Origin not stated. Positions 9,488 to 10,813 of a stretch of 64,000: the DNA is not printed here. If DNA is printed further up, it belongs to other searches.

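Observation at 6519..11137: Candidate DNA hypermodification module: Bgt-like DNA glycosyltransferase, MazG-like dNTPase, RmlB-like dehydratase and a cytidylyltransferase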

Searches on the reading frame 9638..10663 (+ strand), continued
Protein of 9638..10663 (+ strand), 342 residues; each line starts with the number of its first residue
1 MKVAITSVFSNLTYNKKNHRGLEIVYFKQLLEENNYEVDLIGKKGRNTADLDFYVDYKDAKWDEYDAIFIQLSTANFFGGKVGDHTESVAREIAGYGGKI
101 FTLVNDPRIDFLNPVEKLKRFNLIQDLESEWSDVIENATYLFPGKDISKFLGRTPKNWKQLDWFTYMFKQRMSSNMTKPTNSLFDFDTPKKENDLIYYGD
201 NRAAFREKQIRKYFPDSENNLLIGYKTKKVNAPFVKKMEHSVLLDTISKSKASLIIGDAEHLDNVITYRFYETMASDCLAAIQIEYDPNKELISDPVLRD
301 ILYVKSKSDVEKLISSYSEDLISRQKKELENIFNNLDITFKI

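Call 29: find_encoding_contigs(protein=P0099, flank=10000, max_places=1)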
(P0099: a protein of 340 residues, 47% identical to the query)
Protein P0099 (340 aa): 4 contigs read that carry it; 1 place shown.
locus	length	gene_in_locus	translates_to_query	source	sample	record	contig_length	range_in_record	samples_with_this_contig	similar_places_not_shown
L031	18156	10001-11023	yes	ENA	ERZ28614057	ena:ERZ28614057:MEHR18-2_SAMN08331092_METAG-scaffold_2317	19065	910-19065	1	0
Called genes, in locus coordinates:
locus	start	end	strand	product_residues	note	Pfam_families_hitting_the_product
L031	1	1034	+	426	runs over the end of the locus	-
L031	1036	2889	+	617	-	PF01467:CTP_transf_like (weak)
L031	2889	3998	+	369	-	-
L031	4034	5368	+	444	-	-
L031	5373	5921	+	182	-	-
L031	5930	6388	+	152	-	PF11450:DUF3008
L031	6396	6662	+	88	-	-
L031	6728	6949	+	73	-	-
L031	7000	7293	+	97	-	PF19905:DUF6378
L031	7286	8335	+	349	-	-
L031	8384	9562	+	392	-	PF01658:Inos-1-P_synth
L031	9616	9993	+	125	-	-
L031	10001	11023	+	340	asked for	PF09198:T4-Gluco-transf (weak)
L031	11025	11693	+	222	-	PF05050:Methyltransf_21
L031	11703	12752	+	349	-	PF18723:HMUDK_hel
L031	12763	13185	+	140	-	PF20274:cREC_REC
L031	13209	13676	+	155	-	-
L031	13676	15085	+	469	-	PF03104:DNA_pol_B_exo1, PF00136:DNA_pol_B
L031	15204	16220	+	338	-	PF00268:Ribonuc_red_sm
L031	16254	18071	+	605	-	PF00317:Ribonuc_red_lgN, PF02867:Ribonuc_red_lgC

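Call 33: find_related_loci(query=A1, collection=viral_contigs, flank=10000)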
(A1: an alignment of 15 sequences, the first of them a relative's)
Query A1 (342 aa) in viral_contigs; peptide patterns used: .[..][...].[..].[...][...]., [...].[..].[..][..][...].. (x = any residue, [..] = any of these).
110 stretches matched a pattern; 87 encode a relative of the query (tblastn E <= 1e-3); the best 80 are kept; 80 distinct loci.
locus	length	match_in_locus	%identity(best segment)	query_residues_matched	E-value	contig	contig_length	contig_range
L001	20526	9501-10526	96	1-342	0e+0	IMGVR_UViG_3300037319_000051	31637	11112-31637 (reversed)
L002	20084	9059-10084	96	1-342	0e+0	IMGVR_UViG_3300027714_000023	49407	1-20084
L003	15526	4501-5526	96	1-342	0e+0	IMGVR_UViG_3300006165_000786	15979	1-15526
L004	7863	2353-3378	96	1-342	0e+0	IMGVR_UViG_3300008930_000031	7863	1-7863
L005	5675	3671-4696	96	1-342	0e+0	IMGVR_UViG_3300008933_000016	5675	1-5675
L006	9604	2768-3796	80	1-342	0e+0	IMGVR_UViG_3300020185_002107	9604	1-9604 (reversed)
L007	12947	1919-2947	80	1-342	0e+0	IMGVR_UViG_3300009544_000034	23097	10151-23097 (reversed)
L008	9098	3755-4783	80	1-342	0e+0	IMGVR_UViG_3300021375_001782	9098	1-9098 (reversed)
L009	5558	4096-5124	80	1-342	0e+0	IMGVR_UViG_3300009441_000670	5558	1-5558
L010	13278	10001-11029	80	1-342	0e+0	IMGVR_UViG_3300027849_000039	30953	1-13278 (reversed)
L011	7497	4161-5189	80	1-342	0e+0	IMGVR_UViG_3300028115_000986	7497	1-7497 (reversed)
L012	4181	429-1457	80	1-342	0e+0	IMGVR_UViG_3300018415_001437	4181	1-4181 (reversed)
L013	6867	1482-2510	80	1-342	0e+0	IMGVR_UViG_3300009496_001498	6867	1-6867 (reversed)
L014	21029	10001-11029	80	1-342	0e+0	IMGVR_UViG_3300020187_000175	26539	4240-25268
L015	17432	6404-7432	79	1-342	0e+0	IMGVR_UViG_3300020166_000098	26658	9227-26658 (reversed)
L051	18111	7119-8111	58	2-333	2e-129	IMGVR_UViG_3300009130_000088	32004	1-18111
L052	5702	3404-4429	47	1-341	6e-100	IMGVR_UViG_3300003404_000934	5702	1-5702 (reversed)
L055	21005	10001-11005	46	1-337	3e-94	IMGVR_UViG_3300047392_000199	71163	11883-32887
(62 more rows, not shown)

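Call 40: find_related_loci(query=A2, collection=viral_contigs, flank=10000)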
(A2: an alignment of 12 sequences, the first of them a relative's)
Query A2 (216 aa) in viral_contigs; peptide patterns used: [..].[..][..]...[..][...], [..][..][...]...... (x = any residue, [..] = any of these).
600 stretches matched a pattern (row limit reached: there are more); 585 encode a relative of the query (tblastn E <= 1e-3); the best 80 are kept; 80 distinct loci.
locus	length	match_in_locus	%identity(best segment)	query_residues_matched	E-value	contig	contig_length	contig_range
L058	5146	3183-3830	99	1-216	6e-149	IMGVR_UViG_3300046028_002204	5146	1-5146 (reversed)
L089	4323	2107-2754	95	1-216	1e-143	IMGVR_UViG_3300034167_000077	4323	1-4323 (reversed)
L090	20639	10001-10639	96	1-213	7e-142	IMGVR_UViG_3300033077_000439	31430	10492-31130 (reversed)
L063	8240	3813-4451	93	1-213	1e-136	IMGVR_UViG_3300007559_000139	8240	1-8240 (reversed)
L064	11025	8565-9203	93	1-213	1e-136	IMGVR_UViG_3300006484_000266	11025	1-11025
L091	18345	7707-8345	93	1-213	1e-136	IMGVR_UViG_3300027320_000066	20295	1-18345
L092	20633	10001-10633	89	1-212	1e-130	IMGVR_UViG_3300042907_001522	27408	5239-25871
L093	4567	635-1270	85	1-213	3e-127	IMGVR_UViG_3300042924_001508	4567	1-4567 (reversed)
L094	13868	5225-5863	85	1-213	1e-125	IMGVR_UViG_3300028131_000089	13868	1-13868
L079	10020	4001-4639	84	1-215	3e-123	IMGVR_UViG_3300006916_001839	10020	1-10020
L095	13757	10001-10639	83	1-214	2e-122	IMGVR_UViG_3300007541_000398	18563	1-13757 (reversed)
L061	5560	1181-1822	82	1-215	4e-122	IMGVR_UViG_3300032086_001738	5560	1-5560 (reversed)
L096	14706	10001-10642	81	1-215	2e-121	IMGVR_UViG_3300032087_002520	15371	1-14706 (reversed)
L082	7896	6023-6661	81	1-215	9e-121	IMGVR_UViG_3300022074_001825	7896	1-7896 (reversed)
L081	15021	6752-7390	81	1-215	3e-120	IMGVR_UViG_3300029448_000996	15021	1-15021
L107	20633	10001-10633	63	4-215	4e-90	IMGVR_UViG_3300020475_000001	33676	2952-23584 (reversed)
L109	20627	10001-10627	62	4-213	4e-89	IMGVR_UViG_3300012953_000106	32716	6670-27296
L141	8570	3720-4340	52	4-213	4e-64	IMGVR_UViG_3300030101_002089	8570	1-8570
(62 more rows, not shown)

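Call 48: search_protein_families(library=ncbifam, proteins=[window:9638-10663:+], max_evalue=0.001)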
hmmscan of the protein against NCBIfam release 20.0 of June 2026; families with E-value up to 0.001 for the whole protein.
window:9638-10663:+ (342 aa): 0 families

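Call 59: find_related_loci(query=A3, collection=viral_contigs, flank=10000)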
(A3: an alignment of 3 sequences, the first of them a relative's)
Query A3 (250 aa) in viral_contigs; peptide patterns used: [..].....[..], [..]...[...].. (x = any residue, [..] = any of these).
600 stretches matched a pattern (row limit reached: there are more); 537 encode a relative of the query (tblastn E <= 1e-3); the best 80 are kept; 80 distinct loci.
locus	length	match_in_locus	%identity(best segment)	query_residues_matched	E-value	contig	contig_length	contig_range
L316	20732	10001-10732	95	1-244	1e-161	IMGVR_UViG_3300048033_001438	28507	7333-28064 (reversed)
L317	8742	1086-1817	83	1-244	6e-140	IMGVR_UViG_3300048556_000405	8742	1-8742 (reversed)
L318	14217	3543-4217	76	1-225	2e-116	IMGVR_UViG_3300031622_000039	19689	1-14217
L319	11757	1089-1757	72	1-223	7e-115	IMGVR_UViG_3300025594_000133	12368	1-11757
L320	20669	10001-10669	72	1-223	7e-115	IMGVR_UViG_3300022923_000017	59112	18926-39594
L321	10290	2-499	98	79-244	2e-111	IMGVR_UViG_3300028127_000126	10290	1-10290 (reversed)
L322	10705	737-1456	61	5-245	1e-97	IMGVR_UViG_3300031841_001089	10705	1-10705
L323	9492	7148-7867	60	5-245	1e-96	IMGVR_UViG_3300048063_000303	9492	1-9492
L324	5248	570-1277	59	5-240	2e-96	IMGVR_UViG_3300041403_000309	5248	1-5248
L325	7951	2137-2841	61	3-238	4e-95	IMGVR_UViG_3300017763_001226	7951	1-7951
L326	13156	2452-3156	61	3-238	4e-95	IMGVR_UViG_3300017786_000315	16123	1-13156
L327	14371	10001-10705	61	3-238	4e-95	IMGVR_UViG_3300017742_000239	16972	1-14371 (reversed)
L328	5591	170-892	60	3-244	1e-94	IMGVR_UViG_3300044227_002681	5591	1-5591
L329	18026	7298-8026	58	1-244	1e-93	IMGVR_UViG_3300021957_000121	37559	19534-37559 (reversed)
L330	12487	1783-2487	61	3-238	8e-94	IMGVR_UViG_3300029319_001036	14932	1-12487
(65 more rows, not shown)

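Call 82: predict_structure(alignment_id=A1)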
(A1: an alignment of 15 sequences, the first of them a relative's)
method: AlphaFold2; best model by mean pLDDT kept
length: 342 residues; sequences in the alignment: 15
mean_pLDDT: 89.5   pTM: 0.86
mean pLDDT of the five models: 89.5, 89.4, 88.9, 88.5, 88.0
residues with pLDDT >= 90: 228; 70-90: 95; 50-70: 10; < 50: 9
segments of 3 or more residues with pLDDT < 50: 176-183
pLDDT, mean of each block of 10 residues (from residue 1): 96 86 93 97 91 96 97 83 91 96 90 92 94 97 90 93 90 52 54 92 84 95 92 92 90 88 79 92 91 95 97 96 93 89 86
secondary structure, 60 per line:
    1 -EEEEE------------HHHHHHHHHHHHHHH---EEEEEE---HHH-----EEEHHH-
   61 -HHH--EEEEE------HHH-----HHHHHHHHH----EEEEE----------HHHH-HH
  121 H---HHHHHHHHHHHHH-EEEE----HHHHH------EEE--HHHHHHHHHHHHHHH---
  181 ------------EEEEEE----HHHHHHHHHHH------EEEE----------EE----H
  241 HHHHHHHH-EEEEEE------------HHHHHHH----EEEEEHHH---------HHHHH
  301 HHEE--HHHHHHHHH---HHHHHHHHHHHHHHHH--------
elements in order: E2-6 H19-33 E37-42 E54-56 E67-71 H86-94 E99-103 H114-117 H125-137 E139-142 H147-151 E158-160 H163-177 E193-198 H203-213 E220-223 H240-248 E250-255 H268-274 E279-283 H296-302 H307-315 H319-334

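Call 85: fold_search(model_id=the predicted structure, library=pdb)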
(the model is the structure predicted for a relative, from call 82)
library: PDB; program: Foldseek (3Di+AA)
matches with E <= 10: 1179; with E <= 0.001: 42
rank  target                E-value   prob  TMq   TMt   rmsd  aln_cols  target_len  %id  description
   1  1qkj                  2.0e-18  1.00  0.65  0.64   6.1       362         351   23  T4 Phage B-Glucosyltransferase, Substrate Binding and Proposed Catalytic Mechanism (released 1999-07-28)
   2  1nzd                  9.9e-18  1.00  0.67  0.65   5.4       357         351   24  T4 phage BGT-D100A mutant in complex with UDP-glucose: Form I (released 2003-09-09)
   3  1bgt                  4.9e-17  1.00  0.69  0.71   4.2       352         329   22  CRYSTAL STRUCTURE OF THE DNA MODIFYING ENZYME BETA-GLUCOSYLTRANSFERASE IN THE PRESENCE AND ABSENCE OF THE SUBSTRATE URID (released 1994-09-30)
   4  1j39                  1.4e-16  1.00  0.67  0.67   4.9       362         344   22  Crystal Structure of T4 phage BGT in complex with its UDP-glucose substrate (released 2003-08-19)
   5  1c3j                  3.2e-16  1.00  0.66  0.68   4.8       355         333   21  T4 PHAGE BETA-GLUCOSYLTRANSFERASE: SUBSTRATE BINDING AND PROPOSED CATALYTIC MECHANISM (released 1999-08-09)
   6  1bgu                  5.8e-16  1.00  0.64  0.66   5.0       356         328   21  CRYSTAL STRUCTURE OF THE DNA MODIFYING ENZYME BETA-GLUCOSYLTRANSFERASE IN THE PRESENCE AND ABSENCE OF THE SUBSTRATE URID (released 1994-10-15)
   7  9v0l                  6.0e-07  1.00  0.40  0.39  11.4       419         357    9  UDP-binding PsBGluT, a tetrahydrobiopterin glucosyltransferase from Pseudanabaena sp. Chao 1811 (released 2025-11-26)
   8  3qkw_C                1.0e-06  1.00  0.48  0.50   8.9       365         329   12  Structure of Streptococcus parasangunini Gtf3 glycosyltransferase (released 2011-06-08)
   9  9hua_D                1.4e-06  1.00  0.50  0.51   8.2       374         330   14  Glycosyltransferase C from the Limosilactobacillus reuteri accessory secretion system. Complex with UDP. (released 2025-04-23)
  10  3rhz_B                1.7e-06  1.00  0.46  0.48   9.0       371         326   13  Structure and functional analysis of a new subfamily of glycosyltransferases required for glycosylation of serine-rich (released 2011-06-01)
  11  4w6q_B                2.4e-06  1.00  0.51  0.52   8.2       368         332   12  Glycosyltransferase C from Streptococcus agalactiae (released 2015-07-15)
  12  4w6q_A                2.4e-06  1.00  0.49  0.50   8.7       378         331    8  Glycosyltransferase C from Streptococcus agalactiae (released 2015-07-15)
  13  3rhz_A                2.6e-06  1.00  0.47  0.49   9.0       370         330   12  Structure and functional analysis of a new subfamily of glycosyltransferases required for glycosylation of serine-rich (released 2011-06-01)
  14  2gej                  6.0e-06  1.00  0.46  0.44   8.2       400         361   11  Crystal Structure of phosphatidylinositol mannosyltransferase (PimA) from Mycobacterium smegmatis in complex with GDP-Ma (released 2007-04-03)
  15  1y6g_B                6.4e-06  1.00  0.54  0.48   7.3       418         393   12  alpha-glucosyltransferase in complex with UDP and a 13_mer DNA containing a HMU base at 2.8 A resolution (released 2005-08-30)
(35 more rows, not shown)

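Call 102: search_protein_families(library=pfam, proteins=[L090:8831-9862:+, L096:8687-9877:+, L109:7288-8232:+, L107:8207-9115:+, L107:9105-9995:+, L141:2944-3714:+, L031:9586-9990:+], max_evalue=0.01)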
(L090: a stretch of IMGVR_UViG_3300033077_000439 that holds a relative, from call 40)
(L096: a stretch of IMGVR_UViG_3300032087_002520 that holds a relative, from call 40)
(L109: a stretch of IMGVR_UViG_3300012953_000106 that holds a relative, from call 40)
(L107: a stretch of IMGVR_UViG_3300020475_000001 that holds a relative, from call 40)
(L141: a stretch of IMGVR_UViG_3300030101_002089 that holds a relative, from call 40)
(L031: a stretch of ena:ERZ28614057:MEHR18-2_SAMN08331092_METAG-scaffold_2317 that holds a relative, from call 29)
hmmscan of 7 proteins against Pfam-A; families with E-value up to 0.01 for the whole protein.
L090:8831-9862:+ (344 aa): 0 families

L096:8687-9877:+ (397 aa): 2 families
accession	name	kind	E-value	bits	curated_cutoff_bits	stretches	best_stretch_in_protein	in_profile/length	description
PF11440.14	AGT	-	6.5e-14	52.2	25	1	14-351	1-353/355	DNA alpha-glucosyltransferase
PF15633.11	Tox-ART-HYD1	-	0.0043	18.1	25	0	47-74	58-85/97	HYD1 signature containing ADP-ribosyltransferase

L109:7288-8232:+ (315 aa): 0 families

L107:8207-9115:+ (303 aa): 0 families

L107:9105-9995:+ (297 aa): 1 family
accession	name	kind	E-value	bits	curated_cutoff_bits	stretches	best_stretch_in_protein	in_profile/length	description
PF00291.31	PALP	-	2.6e-10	40.6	35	1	56-190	36-168/295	Pyridoxal-phosphate dependent enzyme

L141:2944-3714:+ (257 aa): 7 families
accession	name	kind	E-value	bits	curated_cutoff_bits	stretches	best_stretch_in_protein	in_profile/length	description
PF13489.12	Methyltransf_23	-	1.2e-18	67.8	27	1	31-199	5-163/164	Methyltransferase domain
PF13847.12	Methyltransf_31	-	4.5e-09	36.6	27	1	48-159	4-117/145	Methyltransferase domain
PF02353.26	CMAS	-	1.1e-07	32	27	1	46-153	61-166/273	Mycolic acid cyclopropane synthetase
PF08242.18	Methyltransf_12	-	1.5e-07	32.5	30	1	53-148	2-97/98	Methyltransferase domain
PF08241.18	Methyltransf_11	-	2.8e-07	31.5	21.2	1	53-150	2-94/95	Methyltransferase domain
PF13649.12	Methyltransf_25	-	8.4e-07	30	27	1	51-142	1-92/97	Methyltransferase domain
PF13679.12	Methyltransf_32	-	0.0002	21.8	27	1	45-92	23-73/143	Methyltransferase domain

L031:9586-9990:+ (135 aa): 0 families
